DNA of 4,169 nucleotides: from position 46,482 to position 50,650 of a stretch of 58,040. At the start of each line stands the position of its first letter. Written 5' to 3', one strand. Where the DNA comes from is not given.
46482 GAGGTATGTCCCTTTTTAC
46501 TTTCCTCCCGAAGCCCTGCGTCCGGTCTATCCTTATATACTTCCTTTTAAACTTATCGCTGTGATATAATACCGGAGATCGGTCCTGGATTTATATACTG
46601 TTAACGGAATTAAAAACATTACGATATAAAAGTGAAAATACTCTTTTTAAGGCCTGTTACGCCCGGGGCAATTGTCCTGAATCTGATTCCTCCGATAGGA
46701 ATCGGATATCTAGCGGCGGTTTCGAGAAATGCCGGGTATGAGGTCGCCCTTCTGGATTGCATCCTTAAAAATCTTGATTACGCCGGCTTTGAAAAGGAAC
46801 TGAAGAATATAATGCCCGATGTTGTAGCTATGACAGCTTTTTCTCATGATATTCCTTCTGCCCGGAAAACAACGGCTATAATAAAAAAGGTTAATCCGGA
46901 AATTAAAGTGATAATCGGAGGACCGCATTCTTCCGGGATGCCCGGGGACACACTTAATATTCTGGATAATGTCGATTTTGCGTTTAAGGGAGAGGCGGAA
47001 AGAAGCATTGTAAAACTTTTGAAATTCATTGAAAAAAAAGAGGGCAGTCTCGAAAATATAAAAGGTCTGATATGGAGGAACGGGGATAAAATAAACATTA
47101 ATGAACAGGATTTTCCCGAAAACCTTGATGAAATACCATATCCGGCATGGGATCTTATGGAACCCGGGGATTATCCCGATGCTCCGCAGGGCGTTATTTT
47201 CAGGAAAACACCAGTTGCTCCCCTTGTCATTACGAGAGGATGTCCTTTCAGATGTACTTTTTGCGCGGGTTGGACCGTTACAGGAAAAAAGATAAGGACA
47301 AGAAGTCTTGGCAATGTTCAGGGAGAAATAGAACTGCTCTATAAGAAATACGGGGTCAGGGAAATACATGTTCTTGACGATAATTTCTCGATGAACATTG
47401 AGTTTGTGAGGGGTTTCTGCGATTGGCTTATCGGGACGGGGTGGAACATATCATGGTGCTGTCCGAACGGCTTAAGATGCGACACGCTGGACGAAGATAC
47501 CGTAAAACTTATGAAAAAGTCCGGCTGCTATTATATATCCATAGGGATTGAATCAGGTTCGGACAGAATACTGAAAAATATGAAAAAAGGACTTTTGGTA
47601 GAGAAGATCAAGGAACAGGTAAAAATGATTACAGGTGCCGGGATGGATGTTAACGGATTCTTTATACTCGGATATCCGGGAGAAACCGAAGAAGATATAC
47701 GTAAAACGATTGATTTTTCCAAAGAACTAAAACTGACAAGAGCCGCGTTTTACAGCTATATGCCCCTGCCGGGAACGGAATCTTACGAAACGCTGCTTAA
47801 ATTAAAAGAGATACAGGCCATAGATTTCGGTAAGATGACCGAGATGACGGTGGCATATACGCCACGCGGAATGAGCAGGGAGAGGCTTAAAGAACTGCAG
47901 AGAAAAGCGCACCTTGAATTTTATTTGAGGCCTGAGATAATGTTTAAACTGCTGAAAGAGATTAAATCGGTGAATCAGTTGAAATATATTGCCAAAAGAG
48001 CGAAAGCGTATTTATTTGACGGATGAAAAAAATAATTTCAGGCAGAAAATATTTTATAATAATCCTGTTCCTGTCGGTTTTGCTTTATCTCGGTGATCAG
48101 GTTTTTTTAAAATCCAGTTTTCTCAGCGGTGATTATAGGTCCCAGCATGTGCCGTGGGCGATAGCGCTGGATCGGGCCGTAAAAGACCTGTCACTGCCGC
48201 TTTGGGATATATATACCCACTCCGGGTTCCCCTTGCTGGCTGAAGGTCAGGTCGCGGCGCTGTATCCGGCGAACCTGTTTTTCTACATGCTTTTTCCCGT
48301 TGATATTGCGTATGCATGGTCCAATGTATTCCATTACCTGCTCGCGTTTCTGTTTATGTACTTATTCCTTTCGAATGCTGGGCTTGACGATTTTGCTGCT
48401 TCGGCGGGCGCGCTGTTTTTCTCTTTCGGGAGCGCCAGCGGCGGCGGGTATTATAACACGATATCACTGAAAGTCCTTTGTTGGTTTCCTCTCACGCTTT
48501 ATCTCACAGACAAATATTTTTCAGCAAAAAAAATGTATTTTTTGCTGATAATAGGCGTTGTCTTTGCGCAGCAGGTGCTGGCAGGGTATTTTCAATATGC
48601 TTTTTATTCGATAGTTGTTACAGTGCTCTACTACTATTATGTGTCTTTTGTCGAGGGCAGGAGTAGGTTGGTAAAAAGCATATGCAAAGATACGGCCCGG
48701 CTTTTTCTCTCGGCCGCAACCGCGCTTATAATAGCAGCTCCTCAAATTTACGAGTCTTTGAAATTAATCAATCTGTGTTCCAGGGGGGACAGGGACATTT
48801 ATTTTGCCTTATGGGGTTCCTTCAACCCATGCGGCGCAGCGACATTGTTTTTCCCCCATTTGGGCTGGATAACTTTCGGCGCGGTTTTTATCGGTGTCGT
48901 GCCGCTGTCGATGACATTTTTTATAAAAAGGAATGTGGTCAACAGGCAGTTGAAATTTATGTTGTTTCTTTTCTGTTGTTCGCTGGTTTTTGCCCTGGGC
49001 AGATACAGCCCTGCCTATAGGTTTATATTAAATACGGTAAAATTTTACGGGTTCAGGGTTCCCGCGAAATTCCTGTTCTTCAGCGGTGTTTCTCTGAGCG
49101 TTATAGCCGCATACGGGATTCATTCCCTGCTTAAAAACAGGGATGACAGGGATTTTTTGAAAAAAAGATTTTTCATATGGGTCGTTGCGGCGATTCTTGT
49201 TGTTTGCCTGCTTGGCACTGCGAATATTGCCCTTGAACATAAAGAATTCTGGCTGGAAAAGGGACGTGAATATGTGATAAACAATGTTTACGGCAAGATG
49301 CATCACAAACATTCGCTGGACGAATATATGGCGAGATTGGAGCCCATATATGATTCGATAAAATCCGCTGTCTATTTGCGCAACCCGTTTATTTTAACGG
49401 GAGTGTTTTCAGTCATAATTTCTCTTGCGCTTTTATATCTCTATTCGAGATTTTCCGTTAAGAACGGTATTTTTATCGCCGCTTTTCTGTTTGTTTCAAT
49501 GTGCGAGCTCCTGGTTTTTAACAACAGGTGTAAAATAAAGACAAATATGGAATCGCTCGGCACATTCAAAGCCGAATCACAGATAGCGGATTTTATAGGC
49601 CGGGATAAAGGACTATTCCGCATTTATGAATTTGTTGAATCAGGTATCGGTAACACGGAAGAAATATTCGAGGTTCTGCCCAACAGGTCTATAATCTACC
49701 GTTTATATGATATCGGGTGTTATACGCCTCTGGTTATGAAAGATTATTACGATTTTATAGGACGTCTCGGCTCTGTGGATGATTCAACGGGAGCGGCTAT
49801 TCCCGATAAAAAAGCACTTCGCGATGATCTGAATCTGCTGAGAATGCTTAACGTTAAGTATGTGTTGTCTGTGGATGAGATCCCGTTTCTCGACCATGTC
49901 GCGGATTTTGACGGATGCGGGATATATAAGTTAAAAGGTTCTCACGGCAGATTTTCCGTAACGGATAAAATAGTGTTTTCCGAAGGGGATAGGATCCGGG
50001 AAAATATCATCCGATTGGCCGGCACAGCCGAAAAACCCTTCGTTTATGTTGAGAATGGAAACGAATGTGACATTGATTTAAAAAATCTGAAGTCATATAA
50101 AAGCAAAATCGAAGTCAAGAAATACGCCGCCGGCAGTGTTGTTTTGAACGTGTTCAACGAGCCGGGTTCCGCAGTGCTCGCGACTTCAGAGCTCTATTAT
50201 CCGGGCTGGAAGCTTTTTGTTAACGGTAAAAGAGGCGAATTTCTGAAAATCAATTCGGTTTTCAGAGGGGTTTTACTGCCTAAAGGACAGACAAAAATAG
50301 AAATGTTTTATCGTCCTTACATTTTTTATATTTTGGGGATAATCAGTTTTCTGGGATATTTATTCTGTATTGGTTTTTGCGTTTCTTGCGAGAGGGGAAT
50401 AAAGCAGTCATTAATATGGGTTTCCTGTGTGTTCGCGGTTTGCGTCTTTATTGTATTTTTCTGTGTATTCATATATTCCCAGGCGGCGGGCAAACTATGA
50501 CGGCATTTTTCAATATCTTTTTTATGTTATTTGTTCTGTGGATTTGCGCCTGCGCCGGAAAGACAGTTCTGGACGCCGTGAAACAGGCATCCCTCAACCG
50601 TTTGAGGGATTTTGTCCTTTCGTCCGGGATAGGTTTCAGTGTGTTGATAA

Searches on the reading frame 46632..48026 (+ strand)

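Call 6: search_protein_families(library=pfam, proteins=[window:46632-48026:+], max_evalue=0.001)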
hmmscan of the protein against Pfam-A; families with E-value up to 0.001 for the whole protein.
window:46632-48026:+ (464 aa): 2 families
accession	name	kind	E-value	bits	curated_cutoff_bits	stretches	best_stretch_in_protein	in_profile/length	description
PF04055.27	Radical_SAM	-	1.1e-26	94.4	29.5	1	199-362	2-165/166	Radical SAM superfamily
PF02310.24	B12-binding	-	6.7e-19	68.3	32.1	1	16-128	9-119/121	B12 binding domain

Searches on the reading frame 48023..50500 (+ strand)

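Call 6: search_protein_families(library=pfam, proteins=[window:48023-50500:+], max_evalue=0.001)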
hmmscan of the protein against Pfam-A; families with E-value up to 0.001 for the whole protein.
window:48023-50500:+ (825 aa): 1 family
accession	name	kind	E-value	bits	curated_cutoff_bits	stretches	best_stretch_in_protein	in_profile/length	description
PF09586.16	YfhO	-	7.3e-24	84.6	28.5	2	675-775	737-835/835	Bacterial membrane protein YfhO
